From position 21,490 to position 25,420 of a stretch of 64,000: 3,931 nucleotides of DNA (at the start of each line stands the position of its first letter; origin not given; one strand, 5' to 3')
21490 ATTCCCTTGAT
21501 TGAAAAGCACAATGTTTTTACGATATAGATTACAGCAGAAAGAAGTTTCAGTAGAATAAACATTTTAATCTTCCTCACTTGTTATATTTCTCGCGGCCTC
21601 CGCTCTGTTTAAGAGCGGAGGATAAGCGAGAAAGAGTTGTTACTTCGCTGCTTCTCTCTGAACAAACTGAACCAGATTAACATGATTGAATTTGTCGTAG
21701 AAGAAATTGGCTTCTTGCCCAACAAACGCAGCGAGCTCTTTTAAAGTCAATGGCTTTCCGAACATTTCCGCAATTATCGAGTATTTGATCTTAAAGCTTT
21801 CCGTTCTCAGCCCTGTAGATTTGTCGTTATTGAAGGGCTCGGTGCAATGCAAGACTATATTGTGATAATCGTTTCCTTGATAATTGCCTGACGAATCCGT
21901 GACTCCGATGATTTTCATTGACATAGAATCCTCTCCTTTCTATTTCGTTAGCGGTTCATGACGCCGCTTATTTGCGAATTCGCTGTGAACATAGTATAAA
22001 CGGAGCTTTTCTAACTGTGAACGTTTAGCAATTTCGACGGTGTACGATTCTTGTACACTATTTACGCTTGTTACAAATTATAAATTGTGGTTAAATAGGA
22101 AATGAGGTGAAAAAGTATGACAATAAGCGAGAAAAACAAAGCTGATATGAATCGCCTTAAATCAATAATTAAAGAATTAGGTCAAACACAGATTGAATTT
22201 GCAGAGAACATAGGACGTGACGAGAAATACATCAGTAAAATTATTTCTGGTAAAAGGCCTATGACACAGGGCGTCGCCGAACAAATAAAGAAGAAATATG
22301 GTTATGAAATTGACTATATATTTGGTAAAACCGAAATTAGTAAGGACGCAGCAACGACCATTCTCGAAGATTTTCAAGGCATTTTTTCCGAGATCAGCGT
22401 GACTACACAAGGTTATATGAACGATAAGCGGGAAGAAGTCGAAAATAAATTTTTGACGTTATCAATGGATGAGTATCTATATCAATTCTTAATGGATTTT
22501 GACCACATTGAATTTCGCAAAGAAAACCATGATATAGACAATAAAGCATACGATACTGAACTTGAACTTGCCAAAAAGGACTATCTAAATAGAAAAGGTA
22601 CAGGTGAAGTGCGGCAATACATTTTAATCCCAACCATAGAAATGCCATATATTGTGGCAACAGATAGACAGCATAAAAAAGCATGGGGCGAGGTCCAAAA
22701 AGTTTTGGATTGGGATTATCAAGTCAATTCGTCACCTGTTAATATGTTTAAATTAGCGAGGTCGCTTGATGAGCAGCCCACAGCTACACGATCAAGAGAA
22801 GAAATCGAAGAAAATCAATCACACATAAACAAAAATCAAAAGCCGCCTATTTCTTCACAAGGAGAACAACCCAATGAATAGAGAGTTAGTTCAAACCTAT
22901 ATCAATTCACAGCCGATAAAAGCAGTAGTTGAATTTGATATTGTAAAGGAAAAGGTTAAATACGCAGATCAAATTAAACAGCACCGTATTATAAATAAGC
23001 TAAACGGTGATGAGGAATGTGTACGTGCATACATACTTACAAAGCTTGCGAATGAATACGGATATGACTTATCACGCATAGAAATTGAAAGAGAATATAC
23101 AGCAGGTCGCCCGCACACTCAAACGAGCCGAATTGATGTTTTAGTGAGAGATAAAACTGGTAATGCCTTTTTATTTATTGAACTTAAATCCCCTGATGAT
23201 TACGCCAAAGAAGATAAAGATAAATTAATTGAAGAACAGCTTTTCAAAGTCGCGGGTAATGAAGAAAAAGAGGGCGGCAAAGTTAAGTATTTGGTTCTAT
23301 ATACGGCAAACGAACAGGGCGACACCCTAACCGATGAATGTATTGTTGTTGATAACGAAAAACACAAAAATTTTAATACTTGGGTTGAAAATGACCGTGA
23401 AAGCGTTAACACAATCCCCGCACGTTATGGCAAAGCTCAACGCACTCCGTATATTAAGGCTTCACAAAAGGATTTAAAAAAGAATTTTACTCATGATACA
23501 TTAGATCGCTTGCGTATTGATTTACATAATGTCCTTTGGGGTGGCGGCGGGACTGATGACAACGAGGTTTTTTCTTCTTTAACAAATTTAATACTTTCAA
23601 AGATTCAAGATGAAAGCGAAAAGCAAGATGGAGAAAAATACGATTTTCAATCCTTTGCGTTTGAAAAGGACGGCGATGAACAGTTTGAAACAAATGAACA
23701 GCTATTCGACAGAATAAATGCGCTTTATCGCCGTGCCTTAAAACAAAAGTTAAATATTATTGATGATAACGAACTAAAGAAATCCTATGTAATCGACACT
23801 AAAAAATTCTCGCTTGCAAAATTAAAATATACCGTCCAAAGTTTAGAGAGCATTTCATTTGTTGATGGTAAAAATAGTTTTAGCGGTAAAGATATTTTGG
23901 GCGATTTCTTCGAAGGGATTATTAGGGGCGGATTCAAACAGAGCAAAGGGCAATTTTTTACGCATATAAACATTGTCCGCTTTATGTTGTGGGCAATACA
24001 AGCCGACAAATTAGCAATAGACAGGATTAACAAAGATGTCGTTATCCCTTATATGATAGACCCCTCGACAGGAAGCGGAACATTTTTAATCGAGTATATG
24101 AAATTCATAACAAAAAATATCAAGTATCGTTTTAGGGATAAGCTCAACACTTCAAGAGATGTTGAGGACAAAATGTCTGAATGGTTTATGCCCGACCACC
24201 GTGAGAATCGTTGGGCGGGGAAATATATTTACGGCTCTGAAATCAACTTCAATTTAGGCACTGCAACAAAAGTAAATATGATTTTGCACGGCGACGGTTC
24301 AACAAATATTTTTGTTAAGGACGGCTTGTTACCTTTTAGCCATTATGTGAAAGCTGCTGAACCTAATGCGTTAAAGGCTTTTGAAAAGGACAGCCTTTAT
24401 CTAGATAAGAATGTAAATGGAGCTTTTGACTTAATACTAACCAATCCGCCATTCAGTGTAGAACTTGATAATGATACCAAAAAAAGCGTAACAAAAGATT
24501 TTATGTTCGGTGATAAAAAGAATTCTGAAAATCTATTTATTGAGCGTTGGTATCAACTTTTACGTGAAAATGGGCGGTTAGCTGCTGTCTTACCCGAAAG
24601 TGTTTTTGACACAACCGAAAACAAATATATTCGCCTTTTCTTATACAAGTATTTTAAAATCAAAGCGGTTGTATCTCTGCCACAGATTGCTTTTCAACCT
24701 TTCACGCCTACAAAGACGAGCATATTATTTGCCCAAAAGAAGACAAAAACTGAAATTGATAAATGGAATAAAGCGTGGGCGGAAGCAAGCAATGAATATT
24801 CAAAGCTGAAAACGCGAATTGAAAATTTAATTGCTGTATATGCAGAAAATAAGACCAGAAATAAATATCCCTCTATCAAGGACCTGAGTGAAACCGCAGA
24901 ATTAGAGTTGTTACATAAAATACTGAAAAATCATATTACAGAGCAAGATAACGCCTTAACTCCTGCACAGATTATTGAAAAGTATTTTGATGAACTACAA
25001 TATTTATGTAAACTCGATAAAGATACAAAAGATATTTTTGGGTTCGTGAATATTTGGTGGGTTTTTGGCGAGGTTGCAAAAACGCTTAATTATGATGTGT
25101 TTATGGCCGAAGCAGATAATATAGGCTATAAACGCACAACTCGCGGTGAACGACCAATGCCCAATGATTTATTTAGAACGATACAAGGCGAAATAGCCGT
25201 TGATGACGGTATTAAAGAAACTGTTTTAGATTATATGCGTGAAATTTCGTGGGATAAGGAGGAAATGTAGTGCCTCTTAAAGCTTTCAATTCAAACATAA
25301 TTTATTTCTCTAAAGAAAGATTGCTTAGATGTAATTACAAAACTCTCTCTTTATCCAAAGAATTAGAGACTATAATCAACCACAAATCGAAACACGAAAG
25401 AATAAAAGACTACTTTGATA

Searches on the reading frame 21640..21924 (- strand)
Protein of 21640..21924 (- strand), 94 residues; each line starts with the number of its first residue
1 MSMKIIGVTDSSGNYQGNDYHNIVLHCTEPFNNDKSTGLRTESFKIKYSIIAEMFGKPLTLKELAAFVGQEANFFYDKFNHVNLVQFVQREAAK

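Call 3: search_protein_families(library=pfam, proteins=[window:21640-21924:-], max_evalue=0.01)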
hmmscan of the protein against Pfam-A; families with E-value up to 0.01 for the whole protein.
window:21640-21924:- (94 aa): 0 families

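Call 6: search_protein_families(library=ncbifam, proteins=[window:21640-21924:-], max_evalue=0.01)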
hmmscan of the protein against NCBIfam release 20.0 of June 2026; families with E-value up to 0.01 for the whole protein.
window:21640-21924:- (94 aa): 0 families

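Call 39: search_protein_families(library=phrogs, proteins=[window:21640-21924:-], max_evalue=0.001)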
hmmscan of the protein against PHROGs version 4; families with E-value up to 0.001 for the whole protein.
window:21640-21924:- (94 aa): 1 family
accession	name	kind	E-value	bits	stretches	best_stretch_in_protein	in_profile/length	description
phrog_4994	-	unknown function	0.00047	21.5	1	3-51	7-57/103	-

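Call 40: search_protein_families(library=padloc, proteins=[window:21640-21924:-], max_evalue=0.001)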
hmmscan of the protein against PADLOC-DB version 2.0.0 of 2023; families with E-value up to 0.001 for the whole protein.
window:21640-21924:- (94 aa): 0 families

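Call 74: search_solved_structures(query=window:21640-21924:-, max_evalue=10)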
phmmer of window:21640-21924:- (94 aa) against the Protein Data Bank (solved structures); distinct sequences matched with E-value up to 10: 4.
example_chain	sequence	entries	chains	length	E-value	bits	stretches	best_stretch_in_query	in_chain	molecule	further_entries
9dx3_A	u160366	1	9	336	0.99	12.7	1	37-81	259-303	Holliday junction branch migration complex subunit RuvB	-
9dx4_A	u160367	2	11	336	0.99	12.7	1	37-81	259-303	Holliday junction branch migration complex subunit RuvB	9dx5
8xi2_T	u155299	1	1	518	1.3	12.4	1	38-83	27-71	PLRG1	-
6ent_A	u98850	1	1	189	1.3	12.3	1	25-56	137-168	Phosphatidylethanolamine-binding protein 1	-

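Call 76: find_homologous_proteins(query=window:21640-21924:-, max_evalue=0.001)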
Query window:21640-21924:- (94 aa): 7 proteins with E <= 0.001 among 7 candidates.
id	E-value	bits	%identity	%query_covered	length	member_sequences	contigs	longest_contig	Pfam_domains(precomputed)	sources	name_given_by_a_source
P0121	7.3e-51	187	89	100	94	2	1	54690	-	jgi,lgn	-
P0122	1.6e-49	183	85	100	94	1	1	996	-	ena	-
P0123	1.6e-48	180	87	100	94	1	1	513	-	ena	-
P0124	3.7e-47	175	83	100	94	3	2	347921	-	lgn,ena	-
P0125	8.3e-39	149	71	97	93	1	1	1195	-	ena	-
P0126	2.4e-37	144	69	97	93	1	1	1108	-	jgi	jgi:hypothetical protein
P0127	3.0e-37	144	74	90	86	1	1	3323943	-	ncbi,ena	-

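Call 82: search_protein_representatives(alignment_id=A4)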
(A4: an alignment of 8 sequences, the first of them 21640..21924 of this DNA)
Query: 8 sequences, 94 profile positions. Proteins with E-value up to 0.001 (for the whole library): 192; up to 1e-10: 45; up to 1e-30: 1. The best 150 are listed.
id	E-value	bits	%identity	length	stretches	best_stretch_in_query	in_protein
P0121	2.5e-54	197.3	-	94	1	1-94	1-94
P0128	2.3e-26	107.7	-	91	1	3-87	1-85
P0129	1.8e-23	98.4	-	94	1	3-94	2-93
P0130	7.9e-23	96.4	-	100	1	4-87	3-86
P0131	1.4e-22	95.6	-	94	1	3-87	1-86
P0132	4.7e-22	93.9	-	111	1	3-88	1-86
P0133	1.6e-21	92.2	-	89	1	4-84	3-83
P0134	1.7e-21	92.1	-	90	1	3-89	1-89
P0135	1.3e-20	89.3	-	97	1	3-87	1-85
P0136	1.7e-20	88.9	-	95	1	10-87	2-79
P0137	4.0e-19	84.5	-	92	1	1-88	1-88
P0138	2.9e-17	78.5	-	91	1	5-92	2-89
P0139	5.2e-17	77.7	-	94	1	3-90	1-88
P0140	5.6e-17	77.6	-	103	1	3-90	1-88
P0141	9.4e-17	76.9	-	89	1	3-84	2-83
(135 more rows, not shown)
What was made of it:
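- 21640..21924 (-): 94-aa protein of an unnamed family with a predicted OB-like fold, possibly binding ssDNA. The family has about 192 clusters (call 82).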

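Call 83: predict_structure(alignment_id=A4)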
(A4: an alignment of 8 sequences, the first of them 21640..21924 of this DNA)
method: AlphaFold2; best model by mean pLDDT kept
length: 94 residues; sequences in the alignment: 8
mean_pLDDT: 68.2   pTM: 0.55
mean pLDDT of the five models: 68.2, 60.6, 59.6, 50.0, 36.9
residues with pLDDT >= 90: 0; 70-90: 56; 50-70: 19; < 50: 19
segments of 3 or more residues with pLDDT < 50: 76-94
pLDDT, mean of each block of 10 residues (from residue 1): 78 65 80 70 79 79 81 52 42 36
secondary structure, 60 per line:
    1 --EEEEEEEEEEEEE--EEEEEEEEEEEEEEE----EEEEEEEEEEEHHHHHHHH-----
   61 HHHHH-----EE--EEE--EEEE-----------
elements in order: E3-15 E18-32 E37-47 H48-55 H61-65 E75-77 E80-83

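Call 86: search_protein_families(library=pfam, alignment_id=A5, max_evalue=0.01)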
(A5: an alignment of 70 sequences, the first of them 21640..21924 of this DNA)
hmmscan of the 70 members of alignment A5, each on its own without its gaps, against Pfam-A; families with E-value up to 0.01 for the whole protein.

A. member 1, window:21640-21924:- (94 aa): 0 families

B. families by the number of members that match (of 70 scanned): 2 families
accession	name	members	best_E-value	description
PF18780.6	HNH_repeat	1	0.0047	Homing endonuclease associated repeat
PF09363.15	XFP_C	1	0.0084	XFP C-terminal domain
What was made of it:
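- Tried and rejected: The 94-aa protein has no match in PDB sequences or Pfam, even across 70 family members (calls 74, 86).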

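Call 89: predict_structure(alignment_id=A5)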
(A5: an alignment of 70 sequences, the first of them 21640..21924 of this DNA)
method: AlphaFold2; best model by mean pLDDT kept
length: 94 residues; sequences in the alignment: 70
mean_pLDDT: 91.3   pTM: 0.76
mean pLDDT of the five models: 91.3, 88.0, 87.8, 86.8, 86.2
residues with pLDDT >= 90: 82; 70-90: 7; 50-70: 4; < 50: 1
segments of 3 or more residues with pLDDT < 50: none
pLDDT, mean of each block of 10 residues (from residue 1): 93 94 95 93 94 92 93 92 88 58
secondary structure, 60 per line:
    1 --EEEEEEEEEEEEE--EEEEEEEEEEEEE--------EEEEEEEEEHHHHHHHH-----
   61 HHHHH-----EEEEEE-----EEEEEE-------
elements in order: E3-15 E18-30 E39-47 H48-55 H61-65 E71-76 E82-87
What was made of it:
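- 21640..21924 (-): The AlphaFold model has pLDDT 91 (call 89).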

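Call 91: fold_search(model_id=the predicted structure, library=pdb)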
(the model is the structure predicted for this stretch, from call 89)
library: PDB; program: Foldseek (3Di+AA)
matches with E <= 10: 682; with E <= 0.001: 0
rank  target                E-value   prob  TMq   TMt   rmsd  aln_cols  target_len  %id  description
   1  9dei_I                1.2e-02  0.97  0.36  0.21   9.6       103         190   10  Trypanosoma brucei mitochondrial RNA-editing catalytic complex 1, U-deletion (RECC1) (released 2026-01-21)
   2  3kf8_C                7.9e-02  0.99  0.55  0.30   7.6       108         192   15  Crystal structure of C. tropicalis Stn1-ten1 complex (released 2009-12-22)
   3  3fhw_A                1.9e-01  0.94  0.52  0.49   6.2       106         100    7  Crystal structure of the protein priB from Bordetella parapertussis. Northeast Structural Genomics Consortium target B (released 2008-12-30)
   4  1s3o_A                2.0e-01  0.66  0.38  0.35   7.4       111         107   13  Human mitochondrial single strand DNA binding protein (hmSSB) (released 2004-06-22)
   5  1gpp                  2.0e-01  0.33  0.29  0.16  16.3       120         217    9  Crystal structure of the S.cerevisiae Homing Endonuclease PI-SceI Domain I (released 2002-09-19)
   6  3tqy_A                2.0e-01  0.30  0.30  0.27  10.0       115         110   14  Structure of a single-stranded DNA-binding protein (ssb), from Coxiella burnetii (released 2011-09-21)
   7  3kf8_A                2.1e-01  0.97  0.54  0.28   7.6       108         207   16  Crystal structure of C. tropicalis Stn1-ten1 complex (released 2009-12-22)
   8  1eyg_A                2.1e-01  0.47  0.34  0.31  10.0       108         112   16  Crystal structure of chymotryptic fragment of E. coli ssb bound to two 35-mer single strand DNAS (released 2000-08-01)
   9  3tqy_B                2.5e-01  0.54  0.36  0.33   9.5       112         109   16  Structure of a single-stranded DNA-binding protein (ssb), from Coxiella burnetii (released 2011-09-21)
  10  7ee3_D                2.6e-01  0.63  0.38  0.32   8.0        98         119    5  Crystal structure of PltC (released 2021-12-22)
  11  1jva_B                2.8e-01  0.54  0.30  0.10   6.3        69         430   10  CRYSTAL STRUCTURE OF THE VMA1-DERIVED ENDONUCLEASE BEARING THE N AND C EXTEIN PROPEPTIDES (released 2002-08-29)
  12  3ulp_D                2.8e-01  0.35  0.31  0.28  11.0        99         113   10  Plasmodium falciparum SSB complex with ssDNA (released 2012-05-09)
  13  9dei_P                2.9e-01  0.63  0.39  0.34   9.9       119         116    8  Trypanosoma brucei mitochondrial RNA-editing catalytic complex 1, U-deletion (RECC1) (released 2026-01-21)
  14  2hql_B                2.9e-01  0.35  0.34  0.32   7.1       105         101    8  Crystal structure of a small single-stranded DNA binding protein from Mycoplasma pneumoniae (released 2007-05-01)
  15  4apv                  3.2e-01  0.69  0.41  0.40   7.0       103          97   10  The Klebsiella pneumoniae primosomal PriB protein: identification, crystal structure, and ssDNA binding mode (released 2012-04-25)
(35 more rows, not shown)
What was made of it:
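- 21640..21924 (-): Weak Foldseek matches are dominated by SSB, PriB and Stn1 OB folds (call 91).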

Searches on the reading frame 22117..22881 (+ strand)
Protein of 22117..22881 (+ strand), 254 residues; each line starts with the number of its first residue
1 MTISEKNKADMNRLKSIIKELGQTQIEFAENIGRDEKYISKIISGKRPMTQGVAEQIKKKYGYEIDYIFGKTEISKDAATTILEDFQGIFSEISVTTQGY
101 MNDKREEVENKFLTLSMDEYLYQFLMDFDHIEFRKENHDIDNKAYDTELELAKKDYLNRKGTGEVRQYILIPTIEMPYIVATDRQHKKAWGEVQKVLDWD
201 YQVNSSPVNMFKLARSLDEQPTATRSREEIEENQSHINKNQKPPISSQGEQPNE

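Call 3: search_protein_families(library=pfam, proteins=[window:22117-22881:+], max_evalue=0.01)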
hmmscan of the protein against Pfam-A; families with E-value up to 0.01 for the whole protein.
window:22117-22881:+ (254 aa): 2 families
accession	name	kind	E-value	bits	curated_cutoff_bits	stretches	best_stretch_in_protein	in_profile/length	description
PF01381.28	HTH_3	-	8.7e-06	26.1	23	1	14-68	1-55/55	Helix-turn-helix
PF12844.13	HTH_19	-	2.6e-05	24.4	30.2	1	12-69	2-59/64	Helix-turn-helix domain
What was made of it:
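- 22117..22881 (+): HTH_3 (Xre-type) regulator, transcribed divergently from the transfer/replication genes. Pfam HTH_3 8.7e-06 (call 3).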

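Call 6: search_protein_families(library=ncbifam, proteins=[window:22117-22881:+], max_evalue=0.01)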
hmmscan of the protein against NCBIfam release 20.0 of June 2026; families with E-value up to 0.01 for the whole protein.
window:22117-22881:+ (254 aa): 1 family
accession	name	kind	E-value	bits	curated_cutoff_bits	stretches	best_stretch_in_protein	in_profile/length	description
TIGR02607.1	antidote_HigA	equivalog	0.0029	17.4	47.7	1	15-62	13-60/81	HigA family addiction module antitoxin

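Call 39: search_protein_families(library=phrogs, proteins=[window:22117-22881:+], max_evalue=0.001)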
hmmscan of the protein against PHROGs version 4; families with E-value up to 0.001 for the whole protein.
window:22117-22881:+ (254 aa): 10 families
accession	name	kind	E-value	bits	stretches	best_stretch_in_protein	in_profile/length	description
phrog_8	-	transcription regulation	1.2e-09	39.1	1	1-111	68-158/346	transcriptional regulator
phrog_3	-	transcription regulation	9.7e-08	33.2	1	3-196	82-221/430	transcriptional repressor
phrog_5736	-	transcription regulation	3.1e-07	31.6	1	10-82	7-79/133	transcriptional regulator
phrog_4779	-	transcription regulation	4.8e-07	31.2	1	12-54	5-53/98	transcriptional regulator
phrog_2439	-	transcription regulation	7.6e-07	29.3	1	11-74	9-72/367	transcriptional regulator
phrog_4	-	transcription regulation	3.7e-06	27.2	1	8-94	135-205/400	transcriptional repressor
phrog_2967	-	transcription regulation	1.2e-05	25.9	1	12-85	13-89/225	transcriptional regulator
phrog_1124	-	transcription regulation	4e-05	24.2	1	15-61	10-59/177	transcriptional regulator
phrog_1373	-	transcription regulation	0.00034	21.6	1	13-80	67-135/166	transcriptional regulator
phrog_1468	-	transcription regulation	0.00038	21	1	15-49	13-47/67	transcriptional repressor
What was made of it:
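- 22117..22881 (+): PHROGs transcriptional regulator/repressor families (call 39).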

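Call 40: search_protein_families(library=padloc, proteins=[window:22117-22881:+], max_evalue=0.001)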
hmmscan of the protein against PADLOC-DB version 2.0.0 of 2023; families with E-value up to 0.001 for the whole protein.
window:22117-22881:+ (254 aa): 4 families
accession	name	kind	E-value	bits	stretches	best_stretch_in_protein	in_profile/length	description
PDLC04759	PDC-M64B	-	5.1e-05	21.3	0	5-77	22-92/135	-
PDLC04760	PDC-M64C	-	0.00024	19.4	1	11-65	28-82/93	-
PDLC04758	PDC-M64B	-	0.00025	19.5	1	4-58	25-79/123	-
PDLC02926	HTH_VI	-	0.00048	18.3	1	14-73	6-65/92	-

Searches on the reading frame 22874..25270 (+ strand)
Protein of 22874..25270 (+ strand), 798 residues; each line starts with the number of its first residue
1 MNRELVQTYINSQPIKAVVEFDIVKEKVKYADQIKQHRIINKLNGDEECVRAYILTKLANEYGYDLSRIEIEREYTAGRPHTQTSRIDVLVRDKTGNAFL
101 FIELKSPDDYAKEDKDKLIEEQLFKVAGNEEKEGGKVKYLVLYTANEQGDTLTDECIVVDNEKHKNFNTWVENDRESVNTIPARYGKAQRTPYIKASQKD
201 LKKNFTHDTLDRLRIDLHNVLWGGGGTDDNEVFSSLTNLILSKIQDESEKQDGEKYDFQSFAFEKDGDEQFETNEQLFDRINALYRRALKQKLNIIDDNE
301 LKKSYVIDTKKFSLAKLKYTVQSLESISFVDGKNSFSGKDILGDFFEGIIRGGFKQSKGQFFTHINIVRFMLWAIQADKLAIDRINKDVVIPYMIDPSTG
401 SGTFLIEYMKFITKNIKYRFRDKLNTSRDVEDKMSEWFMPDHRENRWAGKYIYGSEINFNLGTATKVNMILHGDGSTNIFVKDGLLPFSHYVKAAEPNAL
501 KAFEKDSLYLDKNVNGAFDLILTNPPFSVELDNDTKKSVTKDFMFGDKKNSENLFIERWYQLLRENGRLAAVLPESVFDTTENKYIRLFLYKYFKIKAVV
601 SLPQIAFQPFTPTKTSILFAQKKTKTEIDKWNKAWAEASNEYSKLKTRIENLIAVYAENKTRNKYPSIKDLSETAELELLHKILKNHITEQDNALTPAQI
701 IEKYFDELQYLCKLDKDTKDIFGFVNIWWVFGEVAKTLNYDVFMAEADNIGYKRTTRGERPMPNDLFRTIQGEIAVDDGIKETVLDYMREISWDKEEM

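Call 38: search_protein_families(library=pfam, proteins=[window:22874-25270:+], max_evalue=0.001)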
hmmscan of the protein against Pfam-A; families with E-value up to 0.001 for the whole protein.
window:22874-25270:+ (798 aa): 3 families
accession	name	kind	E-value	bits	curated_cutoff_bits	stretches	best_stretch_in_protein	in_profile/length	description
PF02384.22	N6_Mtase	-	3.5e-28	99.3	20.4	1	339-679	3-286/311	N-6 DNA Methylase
PF07669.17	Eco57I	-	1e-10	42.4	25.3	1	452-602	3-165/171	Eco57I restriction-modification methylase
PF13588.12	HSDR_N_2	-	9e-09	35.9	25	1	47-108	2-60/110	Type I restriction enzyme R protein N terminus (HSDR_N)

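Call 40: search_protein_families(library=padloc, proteins=[window:22874-25270:+], max_evalue=0.001)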
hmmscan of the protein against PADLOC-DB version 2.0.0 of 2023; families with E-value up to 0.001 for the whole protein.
window:22874-25270:+ (798 aa): 26 families (the best 25 are shown)
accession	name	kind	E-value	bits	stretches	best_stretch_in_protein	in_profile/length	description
PDLC03318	MTase_II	-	3e-40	136.3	1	197-630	190-632/723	Type II methyltransferase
PDLC03030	MTase_I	-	3.2e-40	136.2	2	41-543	45-478/670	Type I methyltransferase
PDLC03624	REase_MTase_IIG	-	8.2e-40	134.6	2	338-659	398-672/1271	Type IIG restriction enzyme-methyltransferase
PDLC03021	MTase_I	-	2.8e-34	116.8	1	246-704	40-471/491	Type I methyltransferase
PDLC03018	MTase_I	-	1.3e-28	97.9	3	551-684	530-673/749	Type I methyltransferase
PDLC03034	MTase_I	-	2.3e-28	96.9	2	201-624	192-585/672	Type I methyltransferase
PDLC04134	mad2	-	1.9e-27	94.3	1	46-626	4-449/492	mads_2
PDLC03218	MTase_II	-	1.4e-23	81.3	1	211-635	126-495/532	Type II methyltransferase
PDLC03615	REase_MTase_IIG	-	4.8e-21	72.4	1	317-626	385-654/953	Type IIG restriction enzyme-methyltransferase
PDLC03026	MTase_I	-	5e-20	70.1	1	225-636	20-369/487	Type I methyltransferase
PDLC03025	MTase_I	-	1.8e-18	64.5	1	514-650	265-401/569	Type I methyltransferase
PDLC03317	MTase_II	-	1.8e-18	64.3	1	286-619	229-527/831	Type II methyltransferase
PDLC03311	MTase_II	-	3.3e-18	63.6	1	509-624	93-210/464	Type II methyltransferase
PDLC03348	MTase_II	-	4e-14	50.1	1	337-604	199-436/727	Type II methyltransferase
PDLC03357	MTase_II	-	6.7e-13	45.9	1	516-622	221-334/620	Type II methyltransferase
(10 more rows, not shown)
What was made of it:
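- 22874..28910 (.): Cargo: an N6-adenine methyltransferase (798 aa) with a type I-like specificity subunit (469 aa), an unknown 226-aa protein, a ThsB-like TIR protein and a PDC-M50A protein. Calls 38 and 40.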
